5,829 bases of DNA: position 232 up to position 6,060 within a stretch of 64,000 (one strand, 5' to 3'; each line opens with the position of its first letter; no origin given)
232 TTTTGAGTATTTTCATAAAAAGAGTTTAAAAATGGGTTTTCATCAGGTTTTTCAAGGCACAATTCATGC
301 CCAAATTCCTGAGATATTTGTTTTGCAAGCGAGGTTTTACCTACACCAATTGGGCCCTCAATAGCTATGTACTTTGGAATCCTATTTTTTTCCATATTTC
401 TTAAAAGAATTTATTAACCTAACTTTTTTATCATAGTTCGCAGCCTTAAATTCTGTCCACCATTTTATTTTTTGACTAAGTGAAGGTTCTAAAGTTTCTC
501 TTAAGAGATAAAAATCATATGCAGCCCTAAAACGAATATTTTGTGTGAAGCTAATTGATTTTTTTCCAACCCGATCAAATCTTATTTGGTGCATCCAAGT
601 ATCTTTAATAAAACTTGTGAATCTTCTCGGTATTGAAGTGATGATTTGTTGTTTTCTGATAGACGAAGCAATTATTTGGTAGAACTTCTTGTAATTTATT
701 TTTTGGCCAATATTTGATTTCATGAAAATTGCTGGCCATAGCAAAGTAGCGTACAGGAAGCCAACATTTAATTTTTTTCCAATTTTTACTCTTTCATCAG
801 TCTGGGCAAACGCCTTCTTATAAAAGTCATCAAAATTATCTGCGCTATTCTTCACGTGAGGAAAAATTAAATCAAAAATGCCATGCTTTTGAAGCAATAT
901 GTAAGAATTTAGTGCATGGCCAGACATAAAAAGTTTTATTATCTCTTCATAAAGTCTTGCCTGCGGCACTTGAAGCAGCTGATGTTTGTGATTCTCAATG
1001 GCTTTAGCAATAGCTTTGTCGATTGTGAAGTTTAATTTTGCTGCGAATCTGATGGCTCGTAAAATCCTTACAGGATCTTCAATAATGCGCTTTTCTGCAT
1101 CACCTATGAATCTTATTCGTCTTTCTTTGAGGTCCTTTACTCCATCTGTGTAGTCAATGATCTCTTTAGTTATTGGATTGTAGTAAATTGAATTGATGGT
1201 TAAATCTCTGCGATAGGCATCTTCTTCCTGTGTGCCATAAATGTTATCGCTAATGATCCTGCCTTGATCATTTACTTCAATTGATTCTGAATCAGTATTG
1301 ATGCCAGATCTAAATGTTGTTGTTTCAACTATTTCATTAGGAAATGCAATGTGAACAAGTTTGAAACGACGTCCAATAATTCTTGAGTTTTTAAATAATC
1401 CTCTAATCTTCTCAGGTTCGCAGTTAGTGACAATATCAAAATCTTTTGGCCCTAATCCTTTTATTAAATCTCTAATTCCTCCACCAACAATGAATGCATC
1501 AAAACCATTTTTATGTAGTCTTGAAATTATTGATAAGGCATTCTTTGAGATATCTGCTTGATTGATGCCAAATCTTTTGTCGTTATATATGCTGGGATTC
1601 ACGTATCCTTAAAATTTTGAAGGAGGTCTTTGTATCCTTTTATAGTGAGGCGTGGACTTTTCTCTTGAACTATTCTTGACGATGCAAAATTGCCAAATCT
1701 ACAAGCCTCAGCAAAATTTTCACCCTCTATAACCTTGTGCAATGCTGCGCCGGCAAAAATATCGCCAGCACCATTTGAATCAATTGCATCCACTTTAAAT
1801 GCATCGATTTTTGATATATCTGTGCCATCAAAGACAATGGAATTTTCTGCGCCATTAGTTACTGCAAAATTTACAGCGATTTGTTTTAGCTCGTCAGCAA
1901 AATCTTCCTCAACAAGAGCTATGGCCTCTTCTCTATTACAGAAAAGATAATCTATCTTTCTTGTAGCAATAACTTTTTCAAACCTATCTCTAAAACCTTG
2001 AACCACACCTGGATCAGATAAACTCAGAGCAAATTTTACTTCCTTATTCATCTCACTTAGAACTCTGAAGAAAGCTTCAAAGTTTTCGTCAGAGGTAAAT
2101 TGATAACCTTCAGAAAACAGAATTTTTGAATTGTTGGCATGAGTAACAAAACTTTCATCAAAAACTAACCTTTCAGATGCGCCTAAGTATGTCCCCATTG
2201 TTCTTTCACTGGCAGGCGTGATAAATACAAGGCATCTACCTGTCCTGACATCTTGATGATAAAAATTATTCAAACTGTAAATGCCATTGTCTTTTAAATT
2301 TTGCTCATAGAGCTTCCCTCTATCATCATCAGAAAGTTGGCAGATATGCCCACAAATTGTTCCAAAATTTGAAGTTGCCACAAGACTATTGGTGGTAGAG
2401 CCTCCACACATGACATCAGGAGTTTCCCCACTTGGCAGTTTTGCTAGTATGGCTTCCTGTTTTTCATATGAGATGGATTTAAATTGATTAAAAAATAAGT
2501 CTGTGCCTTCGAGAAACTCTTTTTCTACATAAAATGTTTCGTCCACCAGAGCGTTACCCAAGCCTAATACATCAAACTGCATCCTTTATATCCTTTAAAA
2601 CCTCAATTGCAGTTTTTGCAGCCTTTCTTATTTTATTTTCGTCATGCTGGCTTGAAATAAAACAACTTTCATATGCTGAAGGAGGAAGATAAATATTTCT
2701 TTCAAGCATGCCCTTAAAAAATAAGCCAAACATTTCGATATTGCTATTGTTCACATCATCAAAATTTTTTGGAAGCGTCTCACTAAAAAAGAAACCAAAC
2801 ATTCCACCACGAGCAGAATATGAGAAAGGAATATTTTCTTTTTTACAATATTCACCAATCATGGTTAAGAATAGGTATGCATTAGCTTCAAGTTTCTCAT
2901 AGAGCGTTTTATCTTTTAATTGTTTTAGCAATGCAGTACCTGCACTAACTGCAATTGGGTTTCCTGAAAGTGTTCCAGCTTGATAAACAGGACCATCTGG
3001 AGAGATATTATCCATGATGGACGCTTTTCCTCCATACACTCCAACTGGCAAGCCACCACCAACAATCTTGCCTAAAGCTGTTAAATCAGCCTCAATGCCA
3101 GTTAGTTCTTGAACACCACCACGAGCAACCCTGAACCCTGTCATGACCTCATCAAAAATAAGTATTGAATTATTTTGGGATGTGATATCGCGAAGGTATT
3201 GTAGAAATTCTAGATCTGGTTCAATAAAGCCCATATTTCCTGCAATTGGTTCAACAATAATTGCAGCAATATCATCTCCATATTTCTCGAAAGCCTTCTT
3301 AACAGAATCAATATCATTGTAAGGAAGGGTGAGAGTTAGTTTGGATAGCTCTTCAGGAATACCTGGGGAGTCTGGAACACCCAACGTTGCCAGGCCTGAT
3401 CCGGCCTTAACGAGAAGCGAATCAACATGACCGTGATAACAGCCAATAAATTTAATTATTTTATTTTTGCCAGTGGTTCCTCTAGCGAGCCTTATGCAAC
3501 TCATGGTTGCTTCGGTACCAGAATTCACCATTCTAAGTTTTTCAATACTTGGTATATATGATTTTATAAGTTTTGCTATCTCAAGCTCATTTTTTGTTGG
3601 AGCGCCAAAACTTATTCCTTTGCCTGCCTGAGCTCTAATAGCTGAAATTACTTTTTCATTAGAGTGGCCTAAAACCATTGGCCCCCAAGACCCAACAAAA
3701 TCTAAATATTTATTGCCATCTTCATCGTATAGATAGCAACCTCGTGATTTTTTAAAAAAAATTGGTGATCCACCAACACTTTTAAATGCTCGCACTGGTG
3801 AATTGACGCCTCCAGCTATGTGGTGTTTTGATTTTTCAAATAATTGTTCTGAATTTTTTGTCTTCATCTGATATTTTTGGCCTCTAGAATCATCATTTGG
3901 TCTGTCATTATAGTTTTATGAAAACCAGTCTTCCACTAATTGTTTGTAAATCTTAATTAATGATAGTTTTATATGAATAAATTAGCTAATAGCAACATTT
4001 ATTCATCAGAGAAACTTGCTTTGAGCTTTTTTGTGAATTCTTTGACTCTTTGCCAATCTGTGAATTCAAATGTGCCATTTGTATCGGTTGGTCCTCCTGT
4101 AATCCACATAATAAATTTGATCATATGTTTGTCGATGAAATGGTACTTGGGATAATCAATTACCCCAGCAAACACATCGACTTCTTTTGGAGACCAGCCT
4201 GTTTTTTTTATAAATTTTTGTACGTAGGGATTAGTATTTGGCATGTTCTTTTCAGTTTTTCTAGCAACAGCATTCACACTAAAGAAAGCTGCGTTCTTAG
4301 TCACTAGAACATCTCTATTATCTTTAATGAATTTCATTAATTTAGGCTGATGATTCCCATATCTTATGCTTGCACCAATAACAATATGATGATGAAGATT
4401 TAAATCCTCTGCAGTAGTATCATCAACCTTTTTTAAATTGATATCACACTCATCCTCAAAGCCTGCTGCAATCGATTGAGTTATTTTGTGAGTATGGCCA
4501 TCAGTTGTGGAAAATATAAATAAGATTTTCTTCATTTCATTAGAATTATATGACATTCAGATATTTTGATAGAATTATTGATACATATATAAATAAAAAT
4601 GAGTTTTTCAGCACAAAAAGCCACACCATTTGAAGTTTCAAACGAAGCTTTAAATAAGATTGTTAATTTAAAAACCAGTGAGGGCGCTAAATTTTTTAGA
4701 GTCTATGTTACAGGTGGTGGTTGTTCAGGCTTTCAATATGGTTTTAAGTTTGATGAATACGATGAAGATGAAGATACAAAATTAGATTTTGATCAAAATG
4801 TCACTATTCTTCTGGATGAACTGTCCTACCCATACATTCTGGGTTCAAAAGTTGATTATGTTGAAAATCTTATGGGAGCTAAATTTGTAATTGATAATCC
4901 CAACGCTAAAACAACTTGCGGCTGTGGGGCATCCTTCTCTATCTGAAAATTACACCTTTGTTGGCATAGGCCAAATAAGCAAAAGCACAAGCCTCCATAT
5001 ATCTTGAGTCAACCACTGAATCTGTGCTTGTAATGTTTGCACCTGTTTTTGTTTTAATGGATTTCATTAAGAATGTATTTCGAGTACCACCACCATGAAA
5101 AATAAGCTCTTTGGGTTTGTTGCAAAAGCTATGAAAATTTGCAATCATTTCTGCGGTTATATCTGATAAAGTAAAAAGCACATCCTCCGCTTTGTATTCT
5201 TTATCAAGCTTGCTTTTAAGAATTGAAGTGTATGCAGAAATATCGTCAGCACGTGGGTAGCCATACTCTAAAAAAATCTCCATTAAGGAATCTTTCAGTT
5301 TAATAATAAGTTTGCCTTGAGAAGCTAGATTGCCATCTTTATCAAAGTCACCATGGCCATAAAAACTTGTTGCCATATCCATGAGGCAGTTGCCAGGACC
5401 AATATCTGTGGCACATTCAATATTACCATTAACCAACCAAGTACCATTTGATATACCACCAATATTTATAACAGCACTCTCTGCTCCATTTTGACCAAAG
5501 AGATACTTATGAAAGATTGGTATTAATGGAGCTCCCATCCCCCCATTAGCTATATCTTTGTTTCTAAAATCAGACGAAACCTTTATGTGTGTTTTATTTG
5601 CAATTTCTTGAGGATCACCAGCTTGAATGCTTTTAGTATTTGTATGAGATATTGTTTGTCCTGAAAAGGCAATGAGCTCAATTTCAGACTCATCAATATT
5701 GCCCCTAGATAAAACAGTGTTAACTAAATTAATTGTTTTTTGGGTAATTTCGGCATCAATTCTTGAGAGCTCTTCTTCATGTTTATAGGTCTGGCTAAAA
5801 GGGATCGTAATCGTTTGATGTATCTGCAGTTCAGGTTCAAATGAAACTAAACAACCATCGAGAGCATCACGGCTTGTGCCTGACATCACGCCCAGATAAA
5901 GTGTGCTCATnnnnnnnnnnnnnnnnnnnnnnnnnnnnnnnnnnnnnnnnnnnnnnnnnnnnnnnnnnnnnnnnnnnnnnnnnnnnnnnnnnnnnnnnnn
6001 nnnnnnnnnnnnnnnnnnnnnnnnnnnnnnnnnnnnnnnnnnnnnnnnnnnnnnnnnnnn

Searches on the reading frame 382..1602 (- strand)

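Call 63: search_protein_families(library=pfam, proteins=[window:382-1602:-], max_evalue=0.0001)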
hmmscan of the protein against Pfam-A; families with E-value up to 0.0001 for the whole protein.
window:382-1602:- (406 aa): 3 families
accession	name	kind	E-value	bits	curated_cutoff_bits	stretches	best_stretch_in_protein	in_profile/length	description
PF01743.26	PolyA_pol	-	3.9e-32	111.7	23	1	36-164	1-126/126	Poly A polymerase head domain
PF12626.12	PolyA_pol_arg_C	-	1.9e-19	70.3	22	1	311-401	13-104/119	Polymerase A arginine-rich C-terminus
PF12627.12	PolyA_pol_RNAbd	-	9.8e-18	64.1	22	1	191-251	1-61/64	Probable RNA and SrmB- binding site of polymerase A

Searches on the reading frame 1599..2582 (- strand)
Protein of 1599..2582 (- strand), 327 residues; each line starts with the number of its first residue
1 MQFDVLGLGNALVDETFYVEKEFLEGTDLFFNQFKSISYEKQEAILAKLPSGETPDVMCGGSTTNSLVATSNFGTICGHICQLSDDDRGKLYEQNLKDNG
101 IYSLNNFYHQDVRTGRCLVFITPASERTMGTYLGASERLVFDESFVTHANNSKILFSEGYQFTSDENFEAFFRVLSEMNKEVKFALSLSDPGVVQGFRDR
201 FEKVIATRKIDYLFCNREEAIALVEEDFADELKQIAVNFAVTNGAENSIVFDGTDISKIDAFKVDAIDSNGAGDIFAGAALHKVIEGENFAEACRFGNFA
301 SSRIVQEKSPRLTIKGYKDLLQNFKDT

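Call 62: search_protein_families(library=pfam, proteins=[window:1599-2582:-], max_evalue=0.0001)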
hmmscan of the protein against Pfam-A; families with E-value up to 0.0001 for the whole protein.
window:1599-2582:- (327 aa): 1 family
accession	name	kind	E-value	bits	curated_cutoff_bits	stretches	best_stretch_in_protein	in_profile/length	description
PF00294.29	PfkB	-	1.4e-34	120.3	25.8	1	58-311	34-296/302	pfkB family carbohydrate kinase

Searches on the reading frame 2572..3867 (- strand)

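Call 63: search_protein_families(library=pfam, proteins=[window:2572-3867:-], max_evalue=0.0001)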
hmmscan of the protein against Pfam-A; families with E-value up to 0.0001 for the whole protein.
window:2572-3867:- (431 aa): 1 family
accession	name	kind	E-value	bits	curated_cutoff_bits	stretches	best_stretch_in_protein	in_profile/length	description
PF00202.27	Aminotran_3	-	4e-71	240.3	30.5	1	35-368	10-357/403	Aminotransferase class-III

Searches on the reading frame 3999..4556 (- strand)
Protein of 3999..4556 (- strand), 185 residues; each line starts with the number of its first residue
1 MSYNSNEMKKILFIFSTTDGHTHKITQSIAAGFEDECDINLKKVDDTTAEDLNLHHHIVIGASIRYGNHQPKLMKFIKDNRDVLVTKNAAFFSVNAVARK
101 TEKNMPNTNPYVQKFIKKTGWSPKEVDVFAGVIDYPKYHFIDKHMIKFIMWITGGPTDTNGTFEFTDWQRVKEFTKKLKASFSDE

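Call 63: search_protein_families(library=pfam, proteins=[window:3999-4556:-], max_evalue=0.0001)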
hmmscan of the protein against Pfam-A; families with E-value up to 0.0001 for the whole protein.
window:3999-4556:- (185 aa): 1 family
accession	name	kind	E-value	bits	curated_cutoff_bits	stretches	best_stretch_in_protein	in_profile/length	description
PF12724.12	Flavodoxin_5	-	6e-44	150.3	27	1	12-160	1-145/145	Flavodoxin domain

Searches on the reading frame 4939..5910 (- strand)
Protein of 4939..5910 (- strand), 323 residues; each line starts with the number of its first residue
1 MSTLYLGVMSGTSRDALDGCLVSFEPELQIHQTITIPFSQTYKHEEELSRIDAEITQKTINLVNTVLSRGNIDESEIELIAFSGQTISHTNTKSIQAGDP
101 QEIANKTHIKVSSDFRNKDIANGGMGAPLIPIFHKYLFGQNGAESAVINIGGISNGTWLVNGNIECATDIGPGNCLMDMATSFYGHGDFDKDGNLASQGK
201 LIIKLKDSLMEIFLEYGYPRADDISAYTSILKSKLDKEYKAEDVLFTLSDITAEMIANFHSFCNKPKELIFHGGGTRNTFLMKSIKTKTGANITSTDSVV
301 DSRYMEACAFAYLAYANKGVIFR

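Call 62: search_protein_families(library=pfam, proteins=[window:4939-5910:-], max_evalue=0.0001)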
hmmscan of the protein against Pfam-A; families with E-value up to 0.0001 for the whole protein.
window:4939-5910:- (323 aa): 1 family
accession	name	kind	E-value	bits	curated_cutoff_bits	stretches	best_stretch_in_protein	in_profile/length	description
PF03702.20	AnmK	-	8.8e-63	213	24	1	4-316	2-340/367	Anhydro-N-acetylmuramic acid kinase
